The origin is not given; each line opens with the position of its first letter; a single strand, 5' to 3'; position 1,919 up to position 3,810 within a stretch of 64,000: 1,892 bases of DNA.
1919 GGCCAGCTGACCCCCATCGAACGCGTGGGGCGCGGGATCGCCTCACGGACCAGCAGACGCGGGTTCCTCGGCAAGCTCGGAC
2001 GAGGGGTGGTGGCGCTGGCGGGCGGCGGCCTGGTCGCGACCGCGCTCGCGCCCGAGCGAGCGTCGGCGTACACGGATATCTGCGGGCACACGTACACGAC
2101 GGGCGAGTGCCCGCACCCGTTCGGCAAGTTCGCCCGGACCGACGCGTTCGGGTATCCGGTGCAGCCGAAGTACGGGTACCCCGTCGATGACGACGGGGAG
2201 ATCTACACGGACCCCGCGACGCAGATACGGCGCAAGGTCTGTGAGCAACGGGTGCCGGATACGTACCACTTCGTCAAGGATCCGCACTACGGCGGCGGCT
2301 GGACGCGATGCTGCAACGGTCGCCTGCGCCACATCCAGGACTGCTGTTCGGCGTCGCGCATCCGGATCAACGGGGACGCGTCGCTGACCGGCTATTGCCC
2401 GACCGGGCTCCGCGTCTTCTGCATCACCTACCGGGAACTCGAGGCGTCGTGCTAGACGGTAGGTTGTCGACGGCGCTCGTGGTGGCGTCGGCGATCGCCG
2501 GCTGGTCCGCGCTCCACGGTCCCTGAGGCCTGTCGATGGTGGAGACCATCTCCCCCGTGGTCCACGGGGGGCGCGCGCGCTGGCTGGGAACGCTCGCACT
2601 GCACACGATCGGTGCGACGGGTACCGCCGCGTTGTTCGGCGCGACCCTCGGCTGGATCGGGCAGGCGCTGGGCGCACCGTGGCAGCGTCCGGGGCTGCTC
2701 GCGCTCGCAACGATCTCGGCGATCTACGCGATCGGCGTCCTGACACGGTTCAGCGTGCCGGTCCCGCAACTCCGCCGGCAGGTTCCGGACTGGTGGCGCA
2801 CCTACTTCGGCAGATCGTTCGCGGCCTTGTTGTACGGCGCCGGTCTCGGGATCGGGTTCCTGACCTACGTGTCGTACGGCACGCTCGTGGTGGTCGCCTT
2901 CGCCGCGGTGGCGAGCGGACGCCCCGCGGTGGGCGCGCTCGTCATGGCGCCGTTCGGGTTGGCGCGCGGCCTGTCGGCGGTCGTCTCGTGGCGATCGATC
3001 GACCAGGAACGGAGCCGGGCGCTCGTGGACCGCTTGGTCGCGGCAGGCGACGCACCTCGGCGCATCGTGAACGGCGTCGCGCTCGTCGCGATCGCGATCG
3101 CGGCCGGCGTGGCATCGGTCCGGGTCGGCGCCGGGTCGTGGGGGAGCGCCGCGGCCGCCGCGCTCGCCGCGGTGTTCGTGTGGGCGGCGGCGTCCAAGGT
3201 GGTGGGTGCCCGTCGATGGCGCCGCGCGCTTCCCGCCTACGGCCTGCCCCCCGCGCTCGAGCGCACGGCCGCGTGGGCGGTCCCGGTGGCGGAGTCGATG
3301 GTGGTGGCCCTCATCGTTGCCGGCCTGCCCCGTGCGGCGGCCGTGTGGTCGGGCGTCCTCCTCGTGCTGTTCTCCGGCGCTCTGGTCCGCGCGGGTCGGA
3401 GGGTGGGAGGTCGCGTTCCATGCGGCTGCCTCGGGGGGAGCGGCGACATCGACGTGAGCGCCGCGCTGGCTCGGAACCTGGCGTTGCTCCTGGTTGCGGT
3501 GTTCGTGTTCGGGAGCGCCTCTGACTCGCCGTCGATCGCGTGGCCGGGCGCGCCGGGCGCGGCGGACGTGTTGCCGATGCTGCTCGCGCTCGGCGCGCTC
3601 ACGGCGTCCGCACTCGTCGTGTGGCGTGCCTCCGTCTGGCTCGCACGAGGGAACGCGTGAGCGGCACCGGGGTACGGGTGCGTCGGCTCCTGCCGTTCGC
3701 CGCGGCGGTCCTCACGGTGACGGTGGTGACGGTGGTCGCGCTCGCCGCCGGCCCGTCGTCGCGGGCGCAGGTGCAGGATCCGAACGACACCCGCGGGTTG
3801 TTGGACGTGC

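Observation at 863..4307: Mau-type maturation genes around a light-chain homologue, with no heavy chain, MauG or amicyanin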

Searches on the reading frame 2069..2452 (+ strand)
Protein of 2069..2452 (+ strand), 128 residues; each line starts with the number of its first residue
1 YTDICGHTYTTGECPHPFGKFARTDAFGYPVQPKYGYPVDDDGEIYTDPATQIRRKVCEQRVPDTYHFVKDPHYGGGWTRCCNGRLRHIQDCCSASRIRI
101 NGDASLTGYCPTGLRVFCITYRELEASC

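Call 81: search_solved_structures(query=A7, max_evalue=10, show_alignments=3)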
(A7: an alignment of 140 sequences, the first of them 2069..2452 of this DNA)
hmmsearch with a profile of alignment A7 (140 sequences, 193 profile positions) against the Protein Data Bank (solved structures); distinct sequences matched with E-value up to 10: 0.

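Call 91: predict_structure(alignment_id=A7)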
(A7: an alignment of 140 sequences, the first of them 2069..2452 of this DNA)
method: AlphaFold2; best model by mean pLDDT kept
length: 128 residues; sequences in the alignment: 140
mean_pLDDT: 90.6   pTM: 0.83
mean pLDDT of the five models: 90.6, 90.4, 88.4, 88.4, 88.4
residues with pLDDT >= 90: 98; 70-90: 20; 50-70: 7; < 50: 3
segments of 3 or more residues with pLDDT < 50: none
pLDDT, mean of each block of 10 residues (from residue 1): 53 88 93 94 97 98 97 94 90 96 92 96 90
secondary structure, 60 per line:
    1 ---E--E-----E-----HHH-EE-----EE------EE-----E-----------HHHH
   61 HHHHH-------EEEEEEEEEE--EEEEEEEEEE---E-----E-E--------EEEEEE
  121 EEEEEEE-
elements in order: H57-65 E73-82 E85-94 E115-127
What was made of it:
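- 2069..2455 (+): Mature cargo of 128 aa. It has 10 invariant Cys, motifs CGH..CPHP, (G)W(T/S)RCC, DCC(S/G), RINGD and GYC, and a C-terminal Cys. The fold has no match in the PDB. The AF2 model has pLDDT 90.6 (call 91).
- On Methylamine/aromatic amine dehydrogenase light chain (PF02975, TIGR02659): The AF2 model has pLDDT 90.6 and pTM 0.83 (call 91).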

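Call 94: fold_search(model_id=the predicted structure, library=pdb)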
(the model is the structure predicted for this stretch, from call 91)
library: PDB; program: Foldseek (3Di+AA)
matches with E <= 10: 349; with E <= 0.001: 0
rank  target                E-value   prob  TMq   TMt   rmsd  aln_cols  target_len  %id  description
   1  2ae8_D                5.8e-01  0.07  0.19  0.15  12.3        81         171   11  Crystal Structure of Imidazoleglycerol-phosphate Dehydratase from Staphylococcus aureus subsp. aureus N315 (released 2005-09-06)
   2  6w40_B                6.2e-01  0.04  0.16  0.16  13.8       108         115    9  An enumerative algorithm for de novo design of proteins with diverse pocket structures (released 2020-04-08)
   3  7oj5_A                6.6e-01  0.08  0.18  0.13  12.3        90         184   12  Cryo-EM structure of Medicago truncatula HISN5 protein (released 2021-06-02)
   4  6x6q_A                7.4e-01  0.21  0.21  0.07   7.7        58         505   10  Peptide-bound structure of Marinomonas primoryensis peptide-binding domain (released 2021-09-01)
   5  2ae8_F                7.4e-01  0.07  0.19  0.15  11.9        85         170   13  Crystal Structure of Imidazoleglycerol-phosphate Dehydratase from Staphylococcus aureus subsp. aureus N315 (released 2005-09-06)
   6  2ae8_B                9.3e-01  0.06  0.19  0.15  11.8        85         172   13  Crystal Structure of Imidazoleglycerol-phosphate Dehydratase from Staphylococcus aureus subsp. aureus N315 (released 2005-09-06)
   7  2ae8_A                9.9e-01  0.06  0.19  0.15  11.8        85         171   13  Crystal Structure of Imidazoleglycerol-phosphate Dehydratase from Staphylococcus aureus subsp. aureus N315 (released 2005-09-06)
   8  3ke7_A                1.1e+00  0.03  0.14  0.14  13.6       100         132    6  Crystal structure of putative ketosteroid isomerase (YP_001303366.1) from Parabacteroides distasonis ATCC 8503 at 1.45 (released 2009-11-03)
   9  3ehc_B                1.1e+00  0.04  0.18  0.18  12.3        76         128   13  Crystal structure of a snoal-like polyketide cyclase (atu3018) from agrobacterium tumefaciens str. c58 at 2.12 A resol (released 2008-09-23)
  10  6cfw_K                1.2e+00  0.14  0.23  0.18   6.3        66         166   11  cryoEM structure of a respiratory membrane-bound hydrogenase (released 2018-05-23)
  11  2f1d_A                1.3e+00  0.06  0.18  0.13  12.2        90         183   14  X-Ray Structure of imidazoleglycerol-phosphate dehydratase (released 2006-01-24)
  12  3f9s_B                1.3e+00  0.06  0.21  0.20  12.0       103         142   14  Crystal structure of a putative polyketide cyclase (lferr_0659) from acidithiobacillus ferrooxidans atcc at 1.76 A res (released 2008-11-25)
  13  8qax_B                1.4e+00  0.06  0.18  0.14  12.2        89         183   13  Medicago truncatula HISN5 (IGPD) in complex with MN, FMT, GOL and TRS (released 2024-04-10)
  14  8qaw_A                1.4e+00  0.06  0.18  0.13  12.2        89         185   13  Medicago truncatula HISN5 (IGPD) in complex with MN, IMD, EDO, FMT, GOL and TRS (released 2024-04-10)
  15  6w3f_B                1.5e+00  0.06  0.20  0.22  11.3        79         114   10  Rd1NTF2_05_I64F_A80G_T94P_D101K_L106W (released 2020-04-15)
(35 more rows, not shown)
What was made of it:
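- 2069..2455 (+): Foldseek best E is 0.58 (call 94).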

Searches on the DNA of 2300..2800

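Call 60: search_rna_families(source=window, start=2300, end=2800, threshold=evalue, max_evalue=10, show_alignments=3)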
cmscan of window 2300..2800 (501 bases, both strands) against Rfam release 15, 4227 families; matches with E-value up to 10: 1.
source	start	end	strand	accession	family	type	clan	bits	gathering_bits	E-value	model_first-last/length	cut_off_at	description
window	2396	2494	-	RF00081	ArcZ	Gene; sRNA;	-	13.6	66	3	1-106/106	no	ArcZ RNA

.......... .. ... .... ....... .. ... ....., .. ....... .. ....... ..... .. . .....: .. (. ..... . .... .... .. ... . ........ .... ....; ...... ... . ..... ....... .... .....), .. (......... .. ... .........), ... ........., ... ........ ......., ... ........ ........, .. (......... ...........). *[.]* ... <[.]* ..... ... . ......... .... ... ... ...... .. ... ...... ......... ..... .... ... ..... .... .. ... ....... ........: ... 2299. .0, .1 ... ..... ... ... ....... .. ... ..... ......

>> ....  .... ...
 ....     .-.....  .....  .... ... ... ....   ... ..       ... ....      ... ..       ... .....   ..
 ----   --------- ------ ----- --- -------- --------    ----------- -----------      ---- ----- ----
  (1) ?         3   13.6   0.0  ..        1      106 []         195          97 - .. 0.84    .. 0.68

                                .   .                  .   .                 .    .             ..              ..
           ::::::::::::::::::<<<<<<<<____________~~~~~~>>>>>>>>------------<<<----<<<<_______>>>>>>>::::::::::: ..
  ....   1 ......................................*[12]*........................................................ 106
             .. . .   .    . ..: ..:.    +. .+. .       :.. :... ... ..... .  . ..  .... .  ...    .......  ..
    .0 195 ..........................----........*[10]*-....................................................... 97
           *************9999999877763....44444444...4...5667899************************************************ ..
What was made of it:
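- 2535..2570 (+): Two conserved hairpins just 3' of the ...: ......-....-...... at 2535-2550 and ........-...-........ at 2552-2570. Candidate SECIS element. No Rfam match (call 60).
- The hairpins do not match any Rfam family (call 60).
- Tried and rejected: Rfam scan around the TGA: only a chance ArcZ match (call 60).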

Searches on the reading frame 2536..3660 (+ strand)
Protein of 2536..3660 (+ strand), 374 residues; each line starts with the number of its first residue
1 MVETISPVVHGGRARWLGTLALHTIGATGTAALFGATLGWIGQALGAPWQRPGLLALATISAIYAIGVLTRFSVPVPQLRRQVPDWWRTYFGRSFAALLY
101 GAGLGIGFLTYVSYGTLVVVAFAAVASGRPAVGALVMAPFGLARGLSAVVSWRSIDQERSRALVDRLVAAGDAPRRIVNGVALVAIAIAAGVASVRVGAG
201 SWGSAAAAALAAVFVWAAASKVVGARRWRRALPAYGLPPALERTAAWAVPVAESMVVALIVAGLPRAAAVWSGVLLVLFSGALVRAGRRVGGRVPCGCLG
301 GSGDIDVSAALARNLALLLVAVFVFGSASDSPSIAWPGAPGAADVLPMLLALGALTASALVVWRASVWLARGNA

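Call 3: search_protein_families(library=pfam, proteins=[window:2536-3660:+], max_evalue=0.1)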
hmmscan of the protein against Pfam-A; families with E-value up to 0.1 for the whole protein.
window:2536-3660:+ (374 aa): 1 family
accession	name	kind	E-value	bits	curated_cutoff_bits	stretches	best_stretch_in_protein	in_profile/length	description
PF07291.16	MauE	-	1.1e-22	81.1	27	1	205-324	7-125/128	Methylamine utilisation protein MauE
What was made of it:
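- Checked: Membrane protein (2536-3660): residues 205-324 match PF07291 MauE (E 1e-22, call 3).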

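Call 4: search_protein_families(library=ncbifam, proteins=[window:2536-3660:+], max_evalue=0.1)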
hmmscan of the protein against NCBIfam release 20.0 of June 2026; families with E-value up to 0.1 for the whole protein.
window:2536-3660:+ (374 aa): 2 families
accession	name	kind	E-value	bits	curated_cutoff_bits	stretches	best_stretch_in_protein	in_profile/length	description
NF000940.0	PRK00094.1-2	subfamily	0.0069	15.9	202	1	197-265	6-83/330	NAD(P)H-dependent glycerol-3-phosphate dehydrogenase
NF045576.1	BT_3928_fam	equivalog_domain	0.065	12.3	250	1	244-328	49-133/358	BT_3928 family protein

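Call 43: search_solved_structures(query=A3, max_evalue=10, show_alignments=2)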
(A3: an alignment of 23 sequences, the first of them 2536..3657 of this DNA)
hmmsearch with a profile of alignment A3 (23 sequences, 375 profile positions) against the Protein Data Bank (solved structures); distinct sequences matched with E-value up to 10: 3.
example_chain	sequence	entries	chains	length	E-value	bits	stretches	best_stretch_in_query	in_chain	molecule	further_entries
9nh7_E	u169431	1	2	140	0.47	12.8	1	103-121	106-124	VHH_flu_01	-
5mru_A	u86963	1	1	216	0.59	12.5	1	224-289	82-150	Tetracycline Repressor, class A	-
7ssz_E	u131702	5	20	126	0.68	12.3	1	95-125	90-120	Nanobody A0194009G09 | A0194009G09 nanobody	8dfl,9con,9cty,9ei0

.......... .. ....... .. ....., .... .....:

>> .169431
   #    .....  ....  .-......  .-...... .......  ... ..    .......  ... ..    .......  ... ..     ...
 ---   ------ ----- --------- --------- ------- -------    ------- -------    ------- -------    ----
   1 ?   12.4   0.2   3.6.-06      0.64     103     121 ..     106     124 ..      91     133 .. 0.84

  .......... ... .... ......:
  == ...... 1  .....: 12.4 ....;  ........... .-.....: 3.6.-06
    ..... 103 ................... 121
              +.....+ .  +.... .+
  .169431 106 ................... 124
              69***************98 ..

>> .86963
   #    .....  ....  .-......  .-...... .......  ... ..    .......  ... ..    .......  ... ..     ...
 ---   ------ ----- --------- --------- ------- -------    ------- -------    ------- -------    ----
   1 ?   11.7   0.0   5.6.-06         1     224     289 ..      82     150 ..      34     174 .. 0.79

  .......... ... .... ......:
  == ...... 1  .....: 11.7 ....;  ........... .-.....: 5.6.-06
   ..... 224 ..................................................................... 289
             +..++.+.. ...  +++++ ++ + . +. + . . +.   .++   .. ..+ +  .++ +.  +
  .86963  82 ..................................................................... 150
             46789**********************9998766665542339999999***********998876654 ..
